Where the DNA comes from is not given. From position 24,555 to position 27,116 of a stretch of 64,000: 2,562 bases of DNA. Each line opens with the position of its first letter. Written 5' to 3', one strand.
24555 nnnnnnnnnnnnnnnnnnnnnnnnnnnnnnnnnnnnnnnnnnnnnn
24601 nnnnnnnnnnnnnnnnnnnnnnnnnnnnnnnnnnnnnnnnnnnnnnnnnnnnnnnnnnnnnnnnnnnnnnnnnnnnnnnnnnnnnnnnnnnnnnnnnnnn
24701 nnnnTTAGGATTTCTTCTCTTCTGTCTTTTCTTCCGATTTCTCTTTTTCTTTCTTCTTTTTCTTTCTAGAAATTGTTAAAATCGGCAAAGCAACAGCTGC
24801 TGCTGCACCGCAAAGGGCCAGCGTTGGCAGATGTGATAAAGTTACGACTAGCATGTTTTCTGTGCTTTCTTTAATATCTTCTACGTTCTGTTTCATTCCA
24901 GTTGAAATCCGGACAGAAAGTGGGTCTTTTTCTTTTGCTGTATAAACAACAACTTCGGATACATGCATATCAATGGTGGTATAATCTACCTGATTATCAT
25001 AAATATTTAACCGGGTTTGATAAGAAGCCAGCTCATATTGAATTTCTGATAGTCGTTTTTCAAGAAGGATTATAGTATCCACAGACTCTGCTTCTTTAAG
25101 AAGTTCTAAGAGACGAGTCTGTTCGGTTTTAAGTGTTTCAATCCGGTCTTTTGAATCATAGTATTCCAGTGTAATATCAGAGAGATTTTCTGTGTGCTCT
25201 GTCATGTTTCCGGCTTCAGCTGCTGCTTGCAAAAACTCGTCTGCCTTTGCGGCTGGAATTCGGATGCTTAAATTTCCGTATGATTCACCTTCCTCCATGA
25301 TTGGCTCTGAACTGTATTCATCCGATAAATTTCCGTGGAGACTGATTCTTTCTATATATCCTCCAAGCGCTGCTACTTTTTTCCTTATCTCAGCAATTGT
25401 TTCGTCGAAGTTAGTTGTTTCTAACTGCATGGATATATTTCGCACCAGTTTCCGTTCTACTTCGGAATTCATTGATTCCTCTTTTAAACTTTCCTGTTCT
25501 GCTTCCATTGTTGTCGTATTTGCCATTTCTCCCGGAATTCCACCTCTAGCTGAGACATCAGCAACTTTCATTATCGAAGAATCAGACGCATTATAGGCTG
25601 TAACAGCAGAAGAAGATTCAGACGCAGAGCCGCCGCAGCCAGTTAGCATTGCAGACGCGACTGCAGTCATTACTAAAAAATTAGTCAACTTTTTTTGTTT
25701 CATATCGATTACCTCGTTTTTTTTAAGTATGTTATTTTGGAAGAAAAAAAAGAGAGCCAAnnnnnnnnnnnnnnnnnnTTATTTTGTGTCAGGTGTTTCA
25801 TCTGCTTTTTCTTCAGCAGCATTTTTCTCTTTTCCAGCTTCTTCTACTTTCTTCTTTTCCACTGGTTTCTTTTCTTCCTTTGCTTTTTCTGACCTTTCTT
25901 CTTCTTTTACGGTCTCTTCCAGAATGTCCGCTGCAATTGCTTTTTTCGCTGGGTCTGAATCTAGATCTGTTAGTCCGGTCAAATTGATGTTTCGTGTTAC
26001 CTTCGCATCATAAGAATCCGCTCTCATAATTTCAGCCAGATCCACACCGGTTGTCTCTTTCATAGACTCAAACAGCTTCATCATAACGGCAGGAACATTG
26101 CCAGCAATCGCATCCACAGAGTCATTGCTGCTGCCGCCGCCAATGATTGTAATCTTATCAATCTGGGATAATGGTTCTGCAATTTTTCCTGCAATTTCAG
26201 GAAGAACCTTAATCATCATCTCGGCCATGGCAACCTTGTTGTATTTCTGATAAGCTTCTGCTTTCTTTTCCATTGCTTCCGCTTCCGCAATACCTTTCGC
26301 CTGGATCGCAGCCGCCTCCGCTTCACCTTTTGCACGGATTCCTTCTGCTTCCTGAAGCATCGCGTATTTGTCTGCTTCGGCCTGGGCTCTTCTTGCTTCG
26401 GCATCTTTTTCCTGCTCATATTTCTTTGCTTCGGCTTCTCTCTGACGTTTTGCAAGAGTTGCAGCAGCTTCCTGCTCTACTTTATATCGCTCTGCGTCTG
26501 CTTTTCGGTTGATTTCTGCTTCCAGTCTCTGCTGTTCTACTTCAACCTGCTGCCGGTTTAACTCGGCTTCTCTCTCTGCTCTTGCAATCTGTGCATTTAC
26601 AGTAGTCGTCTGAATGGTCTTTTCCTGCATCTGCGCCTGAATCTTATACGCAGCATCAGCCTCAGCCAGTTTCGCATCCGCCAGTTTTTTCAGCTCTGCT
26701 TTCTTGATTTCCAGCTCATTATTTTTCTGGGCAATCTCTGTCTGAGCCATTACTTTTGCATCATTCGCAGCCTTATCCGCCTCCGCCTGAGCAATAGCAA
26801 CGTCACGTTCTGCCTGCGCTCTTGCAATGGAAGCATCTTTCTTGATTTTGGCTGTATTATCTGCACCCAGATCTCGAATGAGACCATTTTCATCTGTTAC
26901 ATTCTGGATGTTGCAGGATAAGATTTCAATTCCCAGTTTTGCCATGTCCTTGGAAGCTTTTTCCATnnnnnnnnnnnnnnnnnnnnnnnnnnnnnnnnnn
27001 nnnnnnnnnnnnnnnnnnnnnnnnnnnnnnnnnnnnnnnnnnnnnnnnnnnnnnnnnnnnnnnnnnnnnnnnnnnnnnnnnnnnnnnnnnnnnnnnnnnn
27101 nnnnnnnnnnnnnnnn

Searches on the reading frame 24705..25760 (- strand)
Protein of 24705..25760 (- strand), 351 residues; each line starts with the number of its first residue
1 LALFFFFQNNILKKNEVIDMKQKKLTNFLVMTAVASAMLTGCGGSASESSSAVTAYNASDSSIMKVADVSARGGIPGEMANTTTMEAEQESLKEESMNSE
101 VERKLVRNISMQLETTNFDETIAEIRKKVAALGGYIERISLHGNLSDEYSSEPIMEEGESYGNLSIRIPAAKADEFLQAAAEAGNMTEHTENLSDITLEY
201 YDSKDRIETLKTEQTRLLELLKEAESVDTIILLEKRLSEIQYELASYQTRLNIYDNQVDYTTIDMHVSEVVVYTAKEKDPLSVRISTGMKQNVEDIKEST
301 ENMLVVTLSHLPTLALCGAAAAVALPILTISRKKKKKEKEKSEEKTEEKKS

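Call 27: search_protein_families(library=phrogs, proteins=[window:24705-25760:-], max_evalue=0.001)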
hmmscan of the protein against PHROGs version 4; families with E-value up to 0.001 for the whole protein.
window:24705-25760:- (351 aa): 0 families

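Call 55: search_protein_families(library=pfam, proteins=[window:24705-25760:-], max_evalue=0.001)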
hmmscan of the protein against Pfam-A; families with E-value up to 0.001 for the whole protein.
window:24705-25760:- (351 aa): 1 family
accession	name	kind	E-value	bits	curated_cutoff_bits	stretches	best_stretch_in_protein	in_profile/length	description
PF14257.11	DUF4349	-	1.6e-52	178.4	27.7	1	103-323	1-210/213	Domain of unknown function (DUF4349)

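Call 86: search_protein_families(library=padloc, proteins=[window:24705-25760:-], max_evalue=1e-10)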
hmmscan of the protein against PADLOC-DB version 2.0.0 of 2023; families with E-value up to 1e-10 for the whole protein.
window:24705-25760:- (351 aa): 0 families

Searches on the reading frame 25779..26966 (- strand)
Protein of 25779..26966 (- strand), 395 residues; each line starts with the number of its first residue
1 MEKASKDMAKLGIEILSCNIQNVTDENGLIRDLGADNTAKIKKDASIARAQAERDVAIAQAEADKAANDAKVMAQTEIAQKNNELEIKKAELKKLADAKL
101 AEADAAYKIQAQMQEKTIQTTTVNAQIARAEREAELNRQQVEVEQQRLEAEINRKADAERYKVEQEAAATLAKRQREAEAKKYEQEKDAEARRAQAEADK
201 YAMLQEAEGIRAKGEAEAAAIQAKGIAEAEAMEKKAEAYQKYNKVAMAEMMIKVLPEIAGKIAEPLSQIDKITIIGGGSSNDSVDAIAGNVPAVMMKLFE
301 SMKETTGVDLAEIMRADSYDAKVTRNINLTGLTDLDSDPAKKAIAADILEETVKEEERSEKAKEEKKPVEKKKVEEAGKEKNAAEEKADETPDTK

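Call 9: search_protein_families(library=pfam, proteins=[window:25779-26966:-], max_evalue=0.001)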
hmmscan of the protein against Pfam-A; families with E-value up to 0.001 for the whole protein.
window:25779-26966:- (395 aa): 2 families
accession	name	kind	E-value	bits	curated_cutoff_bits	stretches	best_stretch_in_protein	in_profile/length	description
PF15975.10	Flot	-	5.8e-07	30.1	27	1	216-281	11-81/124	Flotillin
PF01145.31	Band_7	-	0.00032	21.3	23.6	1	5-54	127-176/176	SPFH domain / Band 7 family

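Call 27: search_protein_families(library=phrogs, proteins=[window:25779-26966:-], max_evalue=0.001)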
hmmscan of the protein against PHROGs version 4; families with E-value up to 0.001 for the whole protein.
window:25779-26966:- (395 aa): 0 families

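Call 86: search_protein_families(library=padloc, proteins=[window:25779-26966:-], max_evalue=1e-10)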
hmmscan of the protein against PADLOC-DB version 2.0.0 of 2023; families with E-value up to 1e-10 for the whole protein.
window:25779-26966:- (395 aa): 0 families
